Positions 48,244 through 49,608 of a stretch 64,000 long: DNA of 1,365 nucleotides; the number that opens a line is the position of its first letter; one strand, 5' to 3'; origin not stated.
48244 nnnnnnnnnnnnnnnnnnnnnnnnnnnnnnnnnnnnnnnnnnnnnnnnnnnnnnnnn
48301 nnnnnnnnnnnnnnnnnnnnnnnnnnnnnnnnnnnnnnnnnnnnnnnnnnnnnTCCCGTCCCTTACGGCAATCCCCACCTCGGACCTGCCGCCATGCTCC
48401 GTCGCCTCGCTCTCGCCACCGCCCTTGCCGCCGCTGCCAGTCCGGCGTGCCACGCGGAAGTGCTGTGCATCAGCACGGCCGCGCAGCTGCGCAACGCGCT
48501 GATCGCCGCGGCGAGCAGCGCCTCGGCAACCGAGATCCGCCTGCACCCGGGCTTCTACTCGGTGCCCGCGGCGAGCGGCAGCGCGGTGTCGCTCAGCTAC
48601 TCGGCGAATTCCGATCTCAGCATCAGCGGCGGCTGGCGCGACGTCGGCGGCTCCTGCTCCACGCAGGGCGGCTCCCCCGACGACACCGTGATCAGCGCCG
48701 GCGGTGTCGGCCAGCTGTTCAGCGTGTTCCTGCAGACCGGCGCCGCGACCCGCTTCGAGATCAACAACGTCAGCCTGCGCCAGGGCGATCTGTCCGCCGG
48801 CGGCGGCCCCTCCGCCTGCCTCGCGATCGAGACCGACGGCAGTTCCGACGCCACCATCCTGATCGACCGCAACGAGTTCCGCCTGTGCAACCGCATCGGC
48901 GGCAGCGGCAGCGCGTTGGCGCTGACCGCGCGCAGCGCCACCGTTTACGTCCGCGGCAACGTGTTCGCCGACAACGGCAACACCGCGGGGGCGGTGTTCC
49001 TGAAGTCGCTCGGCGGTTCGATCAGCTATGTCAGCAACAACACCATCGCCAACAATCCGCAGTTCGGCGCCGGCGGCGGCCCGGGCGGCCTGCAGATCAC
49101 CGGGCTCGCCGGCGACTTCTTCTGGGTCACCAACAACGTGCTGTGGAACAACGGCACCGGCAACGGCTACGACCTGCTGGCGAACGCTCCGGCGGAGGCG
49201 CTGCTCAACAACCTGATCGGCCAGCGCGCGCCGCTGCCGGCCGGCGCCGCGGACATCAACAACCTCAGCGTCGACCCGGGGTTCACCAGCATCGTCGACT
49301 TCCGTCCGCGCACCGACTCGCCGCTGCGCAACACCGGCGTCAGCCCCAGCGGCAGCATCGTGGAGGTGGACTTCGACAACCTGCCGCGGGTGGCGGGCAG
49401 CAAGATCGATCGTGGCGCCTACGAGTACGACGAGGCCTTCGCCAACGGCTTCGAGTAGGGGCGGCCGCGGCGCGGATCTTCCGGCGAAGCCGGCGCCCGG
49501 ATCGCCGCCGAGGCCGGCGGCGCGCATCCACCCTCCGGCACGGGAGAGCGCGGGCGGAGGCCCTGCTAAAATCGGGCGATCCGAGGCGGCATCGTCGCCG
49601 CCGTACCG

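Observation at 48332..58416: ECF sigma / Ser-Thr kinase pair followed by secreted-protein and RHS-toxin genes that share a conserved upstream motif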

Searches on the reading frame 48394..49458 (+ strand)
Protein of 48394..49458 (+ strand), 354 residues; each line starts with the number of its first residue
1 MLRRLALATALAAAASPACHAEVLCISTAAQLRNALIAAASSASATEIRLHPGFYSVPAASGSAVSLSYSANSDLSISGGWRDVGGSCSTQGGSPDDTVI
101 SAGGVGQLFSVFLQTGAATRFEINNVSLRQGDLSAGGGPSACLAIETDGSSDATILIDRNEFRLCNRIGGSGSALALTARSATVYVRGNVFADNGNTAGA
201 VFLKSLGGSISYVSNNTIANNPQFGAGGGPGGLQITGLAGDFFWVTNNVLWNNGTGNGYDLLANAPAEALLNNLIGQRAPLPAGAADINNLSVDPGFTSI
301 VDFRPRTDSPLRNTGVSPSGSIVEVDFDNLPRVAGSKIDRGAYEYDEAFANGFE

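Call 6: search_protein_families(library=pfam, proteins=[window:48394-49458:+], max_evalue=0.01)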
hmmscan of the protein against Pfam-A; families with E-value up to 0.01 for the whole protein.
window:48394-49458:+ (354 aa): 1 family
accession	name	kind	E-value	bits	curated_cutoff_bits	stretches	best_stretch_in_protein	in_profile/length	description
PF13229.12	Beta_helix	-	0.0021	18.1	25.9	1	153-258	55-141/158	Right handed beta helix region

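Call 66: search_protein_families(library=ncbifam, proteins=[window:48394-49458:+], max_evalue=0.001)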
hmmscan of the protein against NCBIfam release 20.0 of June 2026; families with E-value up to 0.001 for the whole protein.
window:48394-49458:+ (354 aa): 1 family
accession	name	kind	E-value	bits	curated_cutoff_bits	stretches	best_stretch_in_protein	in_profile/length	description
NF041518.1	choice_anch_Q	domain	4.8e-06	26.7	25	1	303-346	17-58/58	choice-of-anchor Q domain-containing protein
